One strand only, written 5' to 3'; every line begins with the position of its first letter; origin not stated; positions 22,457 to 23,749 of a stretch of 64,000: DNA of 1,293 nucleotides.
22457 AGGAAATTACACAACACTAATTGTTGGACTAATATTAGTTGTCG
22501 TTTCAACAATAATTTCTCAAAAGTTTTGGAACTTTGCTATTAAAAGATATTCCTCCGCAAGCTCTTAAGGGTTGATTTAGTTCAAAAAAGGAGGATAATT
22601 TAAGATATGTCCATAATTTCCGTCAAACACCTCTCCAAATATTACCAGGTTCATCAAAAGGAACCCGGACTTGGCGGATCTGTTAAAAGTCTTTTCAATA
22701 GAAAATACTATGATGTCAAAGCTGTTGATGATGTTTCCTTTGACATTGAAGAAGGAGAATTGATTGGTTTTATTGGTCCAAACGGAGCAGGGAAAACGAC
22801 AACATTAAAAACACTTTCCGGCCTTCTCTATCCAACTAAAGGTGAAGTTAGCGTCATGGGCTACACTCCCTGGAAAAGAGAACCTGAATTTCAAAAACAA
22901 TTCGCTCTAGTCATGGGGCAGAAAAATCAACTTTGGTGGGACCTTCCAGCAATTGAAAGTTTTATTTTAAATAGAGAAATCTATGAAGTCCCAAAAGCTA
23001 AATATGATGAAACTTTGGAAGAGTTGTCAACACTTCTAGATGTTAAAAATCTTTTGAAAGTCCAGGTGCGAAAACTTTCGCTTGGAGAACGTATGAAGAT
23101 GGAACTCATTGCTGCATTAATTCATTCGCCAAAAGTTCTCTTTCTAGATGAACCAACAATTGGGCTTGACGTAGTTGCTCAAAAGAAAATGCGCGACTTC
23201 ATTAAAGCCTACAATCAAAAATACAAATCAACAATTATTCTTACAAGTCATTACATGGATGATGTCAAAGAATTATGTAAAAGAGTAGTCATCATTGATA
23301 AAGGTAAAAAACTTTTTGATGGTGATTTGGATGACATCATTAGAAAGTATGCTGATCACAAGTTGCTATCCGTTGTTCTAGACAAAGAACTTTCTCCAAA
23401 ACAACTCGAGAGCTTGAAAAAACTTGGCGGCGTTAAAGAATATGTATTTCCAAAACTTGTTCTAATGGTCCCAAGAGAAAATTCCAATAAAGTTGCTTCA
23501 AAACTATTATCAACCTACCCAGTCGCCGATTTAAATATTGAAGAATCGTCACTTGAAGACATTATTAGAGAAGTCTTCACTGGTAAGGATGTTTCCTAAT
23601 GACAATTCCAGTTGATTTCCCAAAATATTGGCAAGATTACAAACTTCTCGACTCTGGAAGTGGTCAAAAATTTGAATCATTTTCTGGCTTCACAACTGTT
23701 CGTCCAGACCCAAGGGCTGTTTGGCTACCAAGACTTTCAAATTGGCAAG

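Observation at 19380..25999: Tandem triplication of a two-gene ABC-2 permease module served by a single ATPase, with an rRNA-methyltransferase-like gene translationally coupled inside the operon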

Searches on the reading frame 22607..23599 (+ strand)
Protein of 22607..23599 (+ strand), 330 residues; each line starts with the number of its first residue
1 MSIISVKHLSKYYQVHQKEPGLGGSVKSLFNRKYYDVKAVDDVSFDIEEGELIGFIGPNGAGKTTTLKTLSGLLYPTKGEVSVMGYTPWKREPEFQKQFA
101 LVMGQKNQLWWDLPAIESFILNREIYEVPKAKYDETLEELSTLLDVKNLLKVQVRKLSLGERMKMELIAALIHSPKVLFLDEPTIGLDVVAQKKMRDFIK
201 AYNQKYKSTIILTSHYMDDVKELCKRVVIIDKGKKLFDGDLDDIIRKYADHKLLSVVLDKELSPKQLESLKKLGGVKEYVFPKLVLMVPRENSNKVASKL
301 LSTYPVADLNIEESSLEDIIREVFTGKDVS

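Call 3: search_protein_families(library=pfam, proteins=[window:22607-23599:+], max_evalue=0.01)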
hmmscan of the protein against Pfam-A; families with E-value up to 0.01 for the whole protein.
window:22607-23599:+ (330 aa): 10 families
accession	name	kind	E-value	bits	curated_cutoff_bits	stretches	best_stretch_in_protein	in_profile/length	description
PF00005.33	ABC_tran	-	4e-27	95.9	25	1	41-184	2-136/137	ABC transporter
PF13304.12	AAA_21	-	2e-14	54.8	27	2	140-215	221-298/304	AAA domain, putative AbiEii toxin, Type IV TA system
PF13175.12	AAA_15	-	0.00042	20.5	32.1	0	40-74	14-47/374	AAA ATPase domain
PF13555.12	AAA_29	-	0.0011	19.1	27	1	40-78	12-50/61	P-loop containing region of AAA domain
PF13476.12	AAA_23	-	0.0029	18.7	27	1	41-98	11-68/201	AAA domain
PF13514.12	AAA_27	-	0.0054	16.8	22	0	44-76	20-52/206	AAA domain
PF13732.12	DrrA1-3_C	-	0.0065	17.6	27.4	0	239-320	1-77/81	ATP-binding protein DrrA1-3-like, C-terminal domain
PF13401.12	AAA_22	-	0.0085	16.8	27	0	53-74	8-29/130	AAA domain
PF13167.11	GTP-bdg_N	-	0.0098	16.9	25.4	0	220-277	19-76/89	GTP-binding GTPase N-terminal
PF00004.35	AAA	-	0.0099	16.8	21.2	0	55-87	3-35/131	ATPase family associated with various cellular activities (AAA)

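Call 4: search_protein_families(library=ncbifam, proteins=[window:22607-23599:+], max_evalue=0.01)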
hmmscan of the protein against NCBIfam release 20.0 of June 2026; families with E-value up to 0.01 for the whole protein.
window:22607-23599:+ (330 aa): 188 families (the best 25 are shown)
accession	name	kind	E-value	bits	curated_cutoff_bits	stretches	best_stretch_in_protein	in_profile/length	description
TIGR01188.1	drrA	subfamily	1.6e-61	208.2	312.45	1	33-253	2-220/302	daunorubicin resistance ABC transporter, ATP-binding protein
TIGR03522.1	GldA_ABC_ATP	equivalog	2.6e-51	174.9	402.6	1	31-323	9-300/301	gliding motility-associated ABC transporter ATP-binding subunit GldA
NF033858.1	ABC2_perm_RbbA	equivalog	5e-44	150.4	1050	1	31-253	273-493/909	ribosome-associated ATPase/putative transporter RbbA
TIGR03864.1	PQQ_ABC_ATP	hypoth_equivalog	1.1e-40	139.5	302.25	1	31-250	8-225/236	ABC transporter, ATP-binding subunit, PQQ-dependent alcohol dehydrogenase system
TIGR04521.1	ECF_ATPase_2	equivalog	7.4e-39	133.5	330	1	34-252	15-240/279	energy-coupling factor transporter ATPase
NF010060.0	PRK13537.1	equivalog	2.8e-37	128.3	521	1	31-247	22-236/314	nodulation factor ABC transporter ATP-binding protein NodI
TIGR03740.1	galliderm_ABC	subfamily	9.4e-35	120.3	309.75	1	31-241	7-208/223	lantibiotic protection ABC transporter ATP-binding subunit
NF040933.2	ABC_arch_GlcV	equivalog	5.6e-34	117.6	450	1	26-249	8-234/357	glucose ABC transporter ATP-binding protein GlcV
TIGR04406.1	LPS_export_lptB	equivalog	1.1e-33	116.5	240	1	31-247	8-225/239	LPS export ABC transporter ATP-binding protein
NF010059.0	PRK13536.1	equivalog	3.6e-33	114.7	549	1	32-247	51-264/342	nodulation factor ABC transporter ATP-binding protein NodI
TIGR04520.1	ECF_ATPase_1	equivalog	3e-32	112.1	315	1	35-265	13-242/269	energy-coupling factor transporter ATPase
NF040840.2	tungstate_WtpC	equivalog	2.5e-31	109.2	440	1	32-254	9-228/347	tungstate ABC transporter ATP-binding protein WtpC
TIGR01288.1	nodI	equivalog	5.1e-31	107.8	424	1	32-247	12-225/303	nodulation factor ABC transporter ATP-binding protein NodI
TIGR00968.1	3a0106s01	subfamily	1.8e-30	106.2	342.75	1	31-252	7-226/237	sulfate ABC transporter ATP-binding protein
NF010158.0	PRK13637.1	equivalog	2.2e-30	105.8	390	1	33-248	16-236/287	energy-coupling factor transporter ATPase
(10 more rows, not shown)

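Call 23: find_related_loci(query=window:22607-23599:+, collection=metagenome_contigs, flank=10000)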
Query window:22607-23599:+ (330 aa) in metagenome_contigs; peptide patterns used: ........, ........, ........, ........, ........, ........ (x = any residue, [..] = any of these).
600 stretches matched a pattern (row limit reached: there are more); 559 encode a relative of the query (tblastn E <= 1e-3); the best 80 are kept; 80 distinct loci.
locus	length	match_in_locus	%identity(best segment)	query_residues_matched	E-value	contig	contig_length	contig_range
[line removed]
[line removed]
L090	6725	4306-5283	76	2-330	4e-170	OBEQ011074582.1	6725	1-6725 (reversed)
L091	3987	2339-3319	74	1-330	1e-171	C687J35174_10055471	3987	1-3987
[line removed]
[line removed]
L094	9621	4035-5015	75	1-330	3e-164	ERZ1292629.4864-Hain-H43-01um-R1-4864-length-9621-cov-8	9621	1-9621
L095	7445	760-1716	75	9-330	3e-164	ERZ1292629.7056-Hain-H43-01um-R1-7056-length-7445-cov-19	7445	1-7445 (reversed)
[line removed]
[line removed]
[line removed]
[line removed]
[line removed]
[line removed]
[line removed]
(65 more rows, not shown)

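Call 31: search_solved_structures(query=window:22607-23599:+, max_evalue=1e-30)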
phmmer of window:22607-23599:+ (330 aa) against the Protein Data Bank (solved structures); distinct sequences matched with E-value up to 1e-30: 16.
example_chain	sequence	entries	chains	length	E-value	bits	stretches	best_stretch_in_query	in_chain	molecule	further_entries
7w01_A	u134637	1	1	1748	3.7e-50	174.3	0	29-270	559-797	Phospholipid-transporting ATPase ABCA3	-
7w02_A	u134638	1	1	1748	2.5e-49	171.6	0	29-270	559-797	Phospholipid-transporting ATPase ABCA3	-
4yer_A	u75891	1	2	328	5.4e-40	140.9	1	32-245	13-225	ABC transporter ATP-binding protein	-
7tby_A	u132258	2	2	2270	5.1e-39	137.7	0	22-237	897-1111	ATP-binding cassette, sub-family A (ABC1), member 1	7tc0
7tbz_A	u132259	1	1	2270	5.1e-39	137.7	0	22-237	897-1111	ATP-binding cassette, sub-family A (ABC1), member 1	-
7tdt_A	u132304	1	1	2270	5.1e-39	137.7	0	22-237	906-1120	Phospholipid-transporting ATPase ABCA1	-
5xjy_A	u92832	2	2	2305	5.3e-39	137.6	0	22-237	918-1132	ATP-binding cassette sub-family A member 1 | Phospholipid-transporting ATPase ABCA1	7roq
7lkp_A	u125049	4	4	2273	9e-39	136.9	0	38-237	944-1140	Retinal-specific phospholipid-transporting ATPase ABCA4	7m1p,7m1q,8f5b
7e7i_A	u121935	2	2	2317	9.5e-39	136.8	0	38-237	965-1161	Retinal-specific phospholipid-transporting ATPase ABCA4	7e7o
8s7v_K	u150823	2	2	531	2.6e-38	135.4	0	37-250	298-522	Glycine betaine/carnitine/choline transport ATP-binding protein OpuCA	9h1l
7tbw_A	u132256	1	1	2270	3.5e-38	135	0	22-237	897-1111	ATP-binding cassette, sub-family A (ABC1), member 1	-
8edw_A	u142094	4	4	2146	3.5e-38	135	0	15-235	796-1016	Phospholipid-transporting ATPase ABCA7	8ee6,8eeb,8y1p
7lkz_A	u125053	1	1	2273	6.2e-38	134.2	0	38-237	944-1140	Retinal-specific phospholipid-transporting ATPase ABCA4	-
7e7q_A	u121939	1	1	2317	6.5e-38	134.1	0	38-237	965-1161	Retinal-specific phospholipid-transporting ATPase ABCA4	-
8eop_A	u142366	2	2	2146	2.4e-37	132.2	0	15-235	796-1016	Phospholipid-transporting ATPase ABCA7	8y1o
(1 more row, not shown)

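Call 56: list_cluster_members(proteins=[P0001, P0121, window:22607-23599:+, window:24426-25223:+, window:20985-21779:+])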
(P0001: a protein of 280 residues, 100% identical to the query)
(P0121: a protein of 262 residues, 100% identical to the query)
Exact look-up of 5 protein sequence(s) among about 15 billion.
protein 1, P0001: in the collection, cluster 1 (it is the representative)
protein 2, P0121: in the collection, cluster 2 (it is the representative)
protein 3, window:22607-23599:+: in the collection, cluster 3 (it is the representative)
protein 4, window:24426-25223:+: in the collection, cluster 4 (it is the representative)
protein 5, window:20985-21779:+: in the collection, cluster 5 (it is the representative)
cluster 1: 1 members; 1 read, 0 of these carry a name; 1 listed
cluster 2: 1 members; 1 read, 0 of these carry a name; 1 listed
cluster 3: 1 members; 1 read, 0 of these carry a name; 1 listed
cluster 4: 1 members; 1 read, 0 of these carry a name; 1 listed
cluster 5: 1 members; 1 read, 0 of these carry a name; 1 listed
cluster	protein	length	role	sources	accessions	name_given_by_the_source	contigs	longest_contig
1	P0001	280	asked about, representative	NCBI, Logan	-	-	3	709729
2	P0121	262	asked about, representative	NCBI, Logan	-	-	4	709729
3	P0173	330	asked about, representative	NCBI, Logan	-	-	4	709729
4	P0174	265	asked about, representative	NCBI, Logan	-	-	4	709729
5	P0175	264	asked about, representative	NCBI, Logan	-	-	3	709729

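Call 57: find_homologous_proteins(query=window:22607-23599:+, max_evalue=1e-20)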
Query window:22607-23599:+ (330 aa): 8000 proteins with E <= 1e-20 among 8000 candidates; the best 120 are listed.
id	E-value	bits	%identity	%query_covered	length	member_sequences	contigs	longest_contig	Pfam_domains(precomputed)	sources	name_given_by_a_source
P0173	2.2e-211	719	100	100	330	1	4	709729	PF00005.34,PF13304.13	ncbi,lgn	-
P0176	1.9e-198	676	93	100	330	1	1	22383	PF00005.34,PF13304.13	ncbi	-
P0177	2.3e-197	673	92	100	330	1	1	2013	PF00005.34,PF13304.13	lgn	-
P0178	2.4e-197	673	92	100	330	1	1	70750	PF00005.34,PF13304.13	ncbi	-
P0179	6.6e-197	671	92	100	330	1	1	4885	PF00005.34,PF13304.13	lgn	-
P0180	9.3e-196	667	92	100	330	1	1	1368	PF00005.34,PF13304.13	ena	-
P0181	3.2e-195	666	92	100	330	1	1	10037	PF00005.34,PF13304.13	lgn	-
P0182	1.4e-194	664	92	100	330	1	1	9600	PF00005.34,PF13304.13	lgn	-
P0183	3.7e-194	662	90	100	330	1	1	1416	PF00005.34,PF13304.13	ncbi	-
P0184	1.0e-191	654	90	100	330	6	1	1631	PF00005.34,PF13304.13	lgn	-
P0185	5.4e-189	645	87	100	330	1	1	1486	PF00005.34,PF13304.13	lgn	-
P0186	9.6e-188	641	86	100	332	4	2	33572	PF00005.34,PF13304.13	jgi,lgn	-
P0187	3.0e-187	639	87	100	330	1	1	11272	PF00005.34,PF13304.13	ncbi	-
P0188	5.2e-187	639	87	100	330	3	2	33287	PF00005.34,PF13304.13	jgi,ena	jgi:ABC-2 type transport system ATP-binding protein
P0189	1.2e-186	638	86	100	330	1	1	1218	PF00005.34,PF13304.13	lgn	-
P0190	2.3e-186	637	86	100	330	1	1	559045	PF00005.34,PF13304.13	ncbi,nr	ncbi:ABC transporter ATP-binding protein [Patescibacteria group bacterium]|nr:ABC transporter ATP-bi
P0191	2.8e-186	636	87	100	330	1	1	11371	PF00005.34,PF13304.13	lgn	-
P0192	2.9e-186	636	86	100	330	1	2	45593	PF00005.34,PF13304.13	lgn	-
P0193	4.3e-186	636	86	100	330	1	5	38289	PF00005.34,PF13304.13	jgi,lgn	jgi:ABC-2 type transport system ATP-binding protein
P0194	1.8e-185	634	86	100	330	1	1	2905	PF00005.34,PF13304.13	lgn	-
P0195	4.4e-185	632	86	100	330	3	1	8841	PF00005.34,PF13304.13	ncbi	-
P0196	4.7e-185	632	86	100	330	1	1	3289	PF00005.34,PF13304.13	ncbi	-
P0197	6.3e-185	632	87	100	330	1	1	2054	PF00005.34,PF13304.13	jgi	jgi:ABC-2 type transport system ATP-binding protein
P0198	1.6e-184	631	86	100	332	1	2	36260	PF00005.34,PF13304.13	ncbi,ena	-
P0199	2.0e-184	630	85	100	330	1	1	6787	PF00005.34,PF13304.13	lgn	-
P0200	2.5e-184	630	85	100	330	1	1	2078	PF00005.34,PF13304.13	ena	-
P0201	2.5e-184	630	85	100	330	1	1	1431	PF00005.34,PF13304.13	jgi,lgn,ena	-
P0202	2.6e-184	630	86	100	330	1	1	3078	PF00005.34,PF13304.13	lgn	-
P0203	4.6e-184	629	85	100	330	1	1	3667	PF00005.34,PF13304.13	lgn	-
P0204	1.7e-183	627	85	100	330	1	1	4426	PF00005.34,PF13304.13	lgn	-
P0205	1.8e-183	627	86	100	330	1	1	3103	PF00005.34,PF13304.13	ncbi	-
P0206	3.9e-183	626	85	100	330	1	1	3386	PF00005.34,PF13304.13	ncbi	-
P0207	5.6e-183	625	85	100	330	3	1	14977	PF00005.34,PF13304.13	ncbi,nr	ncbi:ATP-binding cassette domain-containing protein [Candidatus Microgenomates bacterium]|nr:ATP-bin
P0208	1.2e-182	624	86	100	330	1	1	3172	PF00005.34,PF13304.13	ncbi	-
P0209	1.4e-182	624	84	100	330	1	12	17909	PF00005.34,PF13304.13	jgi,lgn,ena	jgi:ABC-2 type transport system ATP-binding protein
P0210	2.5e-182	623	84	100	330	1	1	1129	PF00005.34,PF13304.13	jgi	jgi:ABC-2 type transport system ATP-binding protein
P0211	6.0e-182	622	85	100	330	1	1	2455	PF00005.34,PF13304.13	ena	-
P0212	9.4e-182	621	85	100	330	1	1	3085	PF00005.34,PF13304.13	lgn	-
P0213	9.4e-182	621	85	100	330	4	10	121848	PF00005.34,PF13304.13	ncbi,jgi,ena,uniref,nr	ncbi:ABC transporter [Candidatus Gottesmanbacteria bacterium RIFCSPHIGHO2_01_FULL_42_12]|uniref:ABC 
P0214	1.1e-181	621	86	100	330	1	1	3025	PF00005.34,PF13304.13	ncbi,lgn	-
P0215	3.2e-181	620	84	100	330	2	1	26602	PF00005.34,PF13304.13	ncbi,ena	-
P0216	9.4e-181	618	85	100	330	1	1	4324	PF00005.34,PF13304.13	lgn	-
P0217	1.1e-180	618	85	100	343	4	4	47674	PF00005.34,PF13304.13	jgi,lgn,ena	jgi:ABC-2 type transport system ATP-binding protein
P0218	1.1e-180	618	83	100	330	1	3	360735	PF00005.34,PF13304.13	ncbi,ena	-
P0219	1.2e-180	618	85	100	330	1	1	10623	PF00005.34,PF13304.13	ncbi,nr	ncbi:MAG: ABC transporter ATP-binding protein [bacterium]|nr:ABC transporter ATP-binding protein [ba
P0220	1.4e-180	618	84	100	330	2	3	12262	PF00005.34,PF13304.13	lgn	-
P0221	1.9e-180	617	84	100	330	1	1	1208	PF00005.34,PF13304.13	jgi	-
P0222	6.6e-180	615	83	100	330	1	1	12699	PF00005.34,PF13304.13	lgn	-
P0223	2.9e-179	613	83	100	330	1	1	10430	PF00005.34,PF13304.13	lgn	-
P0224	6.7e-179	612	81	100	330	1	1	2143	PF00005.34,PF13304.13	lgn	-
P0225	8.8e-178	608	82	100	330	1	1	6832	PF00005.34,PF13304.13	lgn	-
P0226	4.3e-177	606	83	100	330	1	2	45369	PF00005.34,PF13304.13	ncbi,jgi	jgi:ABC-2 type transport system ATP-binding protein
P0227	2.2e-176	604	83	100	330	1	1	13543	PF00005.34,PF13304.13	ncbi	-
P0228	8.3e-176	602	81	100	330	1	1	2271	PF00005.34,PF13304.13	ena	-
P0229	8.9e-176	602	83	100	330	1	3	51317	PF00005.34,PF13304.13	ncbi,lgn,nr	ncbi:MAG: ABC transporter ATP-binding protein [Patescibacteria group bacterium]|nr:ABC transporter A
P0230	2.9e-174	597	86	94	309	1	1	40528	PF00005.34,PF13304.13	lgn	-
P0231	2.3e-173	594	81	100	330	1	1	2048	PF00005.34,PF13304.13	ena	-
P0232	2.7e-172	590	87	93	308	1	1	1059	PF00005.34,PF13304.13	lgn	-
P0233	2.8e-171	587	85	94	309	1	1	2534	PF00005.34,PF13304.13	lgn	-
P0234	6.3e-171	586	78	100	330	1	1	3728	PF00005.34,PF13304.13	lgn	-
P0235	2.4e-170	584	85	94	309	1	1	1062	PF00005.34,PF13304.13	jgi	-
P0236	6.1e-170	583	86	93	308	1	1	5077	PF00005.34,PF13304.13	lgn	-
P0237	1.9e-166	571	83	94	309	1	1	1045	PF00005.34,PF13304.13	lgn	-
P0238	2.5e-166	571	85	93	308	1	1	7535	PF00005.34,PF13304.13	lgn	-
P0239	1.5e-162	558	76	100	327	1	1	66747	PF00005.34,PF13304.13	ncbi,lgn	-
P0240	3.8e-162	557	77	100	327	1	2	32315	PF00005.34,PF13304.13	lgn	-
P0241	4.5e-162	557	76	99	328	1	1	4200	PF00005.34,PF13175.13,PF13304.13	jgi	jgi:ABC-2 type transport system ATP-binding protein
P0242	6.4e-162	556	75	100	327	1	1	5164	PF00005.34,PF13304.13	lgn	-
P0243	1.4e-161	555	75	100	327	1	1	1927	PF00005.34,PF13304.13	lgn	-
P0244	2.5e-161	554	75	100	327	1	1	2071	PF00005.34,PF13304.13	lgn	-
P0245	5.3e-161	553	75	100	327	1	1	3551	PF00005.34,PF13304.13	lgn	-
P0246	8.1e-161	553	74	100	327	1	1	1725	PF00005.34,PF13304.13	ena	-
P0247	1.1e-160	552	76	100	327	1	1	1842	PF00005.34,PF13304.13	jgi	jgi:ABC-2 type transport system ATP-binding protein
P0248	3.0e-160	551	74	100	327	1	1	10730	PF00005.34,PF13304.13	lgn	-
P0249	3.3e-160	551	75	100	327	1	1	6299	PF00005.34,PF13304.13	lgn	-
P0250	5.1e-160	550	75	100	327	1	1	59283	PF00005.34,PF13304.13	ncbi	-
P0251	8.5e-160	549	75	100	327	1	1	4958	PF00005.34,PF13304.13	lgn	-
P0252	9.8e-160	549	75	100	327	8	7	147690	PF00005.34,PF13304.13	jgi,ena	-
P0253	1.1e-159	549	74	100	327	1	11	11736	PF00005.34,PF13304.13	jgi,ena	-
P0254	1.3e-159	549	76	99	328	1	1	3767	PF00005.34,PF13304.13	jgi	jgi:ABC-2 type transport system ATP-binding protein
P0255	1.8e-159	548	75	100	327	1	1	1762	PF00005.34,PF13304.13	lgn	-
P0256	2.1e-159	548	75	100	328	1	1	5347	PF00005.34,PF13304.13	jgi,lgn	-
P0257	2.5e-159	548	74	100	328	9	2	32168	PF00005.34,PF13304.13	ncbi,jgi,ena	-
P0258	2.6e-159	548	75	100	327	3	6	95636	PF00005.34,PF13304.13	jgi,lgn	jgi:ABC-2 type transport system ATP-binding protein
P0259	2.7e-159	548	75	100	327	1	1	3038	PF00005.34,PF13304.13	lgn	-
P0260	3.3e-159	547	74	100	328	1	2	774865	PF00005.34,PF13304.13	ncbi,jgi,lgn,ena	-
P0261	6.1e-159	547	75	100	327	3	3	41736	PF00005.34,PF13304.13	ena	-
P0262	7.4e-159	546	74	100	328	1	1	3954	PF00005.34,PF13304.13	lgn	-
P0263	1.7e-158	545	75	100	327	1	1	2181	PF00005.34,PF13304.13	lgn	-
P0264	1.7e-158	545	75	100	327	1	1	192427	PF00005.34,PF13175.13,PF13304.13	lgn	-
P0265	2.6e-158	544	73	100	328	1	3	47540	PF00005.34,PF13304.13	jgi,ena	-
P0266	3.1e-158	544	75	100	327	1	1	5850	PF00005.34,PF13304.13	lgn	-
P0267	3.4e-158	544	73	100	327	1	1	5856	PF00005.34,PF13304.13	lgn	-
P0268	3.6e-158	544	74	100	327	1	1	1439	PF00005.34,PF13304.13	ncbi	-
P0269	3.6e-158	544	74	100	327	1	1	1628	PF00005.34,PF13304.13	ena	-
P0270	5.6e-158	543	75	100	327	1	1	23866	PF00005.34,PF13304.13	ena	-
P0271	6.4e-158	543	74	100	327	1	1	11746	PF00005.34,PF13304.13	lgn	-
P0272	7.5e-158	543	73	100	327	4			PF00005.34,PF13304.13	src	-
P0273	7.5e-158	543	73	100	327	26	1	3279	PF00005.34,PF13304.13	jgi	jgi:ABC-2 type transport system ATP-binding protein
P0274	8.3e-158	543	74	100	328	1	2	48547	PF00005.34,PF13175.13,PF13304.13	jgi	jgi:ABC-2 type transport system ATP-binding protein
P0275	8.9e-158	543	74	100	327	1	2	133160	PF00005.34,PF13304.13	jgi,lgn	jgi:ABC-2 type transport system ATP-binding protein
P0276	1.0e-157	542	74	100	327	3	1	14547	PF00005.34,PF13304.13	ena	-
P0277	1.1e-157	542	74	100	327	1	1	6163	PF00005.34,PF13304.13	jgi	jgi:ABC-2 type transport system ATP-binding protein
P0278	1.1e-157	542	75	100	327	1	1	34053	PF00005.34,PF13304.13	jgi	-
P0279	1.2e-157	542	74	99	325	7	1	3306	PF00005.34,PF13304.13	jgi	-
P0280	1.3e-157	542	73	100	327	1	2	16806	PF00005.34,PF13304.13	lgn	-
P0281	1.6e-157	542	73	99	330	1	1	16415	PF00005.34,PF13175.13,PF13304.13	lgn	-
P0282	2.1e-157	541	75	100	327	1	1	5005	PF00005.34,PF13304.13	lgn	-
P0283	2.5e-157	541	74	100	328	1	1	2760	PF00005.34,PF13304.13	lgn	-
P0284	2.8e-157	541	73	100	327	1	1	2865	PF00005.34,PF13304.13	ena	-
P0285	3.2e-157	541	72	100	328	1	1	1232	PF00005.34,PF13175.13,PF13304.13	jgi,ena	-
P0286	3.5e-157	541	73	100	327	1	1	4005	PF00005.34,PF13304.13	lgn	-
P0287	3.7e-157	541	73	100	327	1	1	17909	PF00005.34,PF13304.13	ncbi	-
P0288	3.9e-157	541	74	100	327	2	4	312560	PF00005.34,PF13304.13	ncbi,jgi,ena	-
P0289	5.6e-157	540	74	100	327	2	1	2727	PF00005.34,PF13476.13,PF13304.13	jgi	jgi:ABC-2 type transport system ATP-binding protein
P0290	5.6e-157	540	74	100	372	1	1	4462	PF00005.34,PF13304.13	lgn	-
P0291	5.8e-157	540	73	99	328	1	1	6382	PF00005.34,PF13304.13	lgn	-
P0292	6.3e-157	540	73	100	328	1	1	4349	PF00005.34,PF13304.13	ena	-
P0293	1.0e-156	539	73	99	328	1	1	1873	PF00005.34,PF13304.13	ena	-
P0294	1.1e-156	539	71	100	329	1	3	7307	PF00005.34,PF13304.13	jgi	-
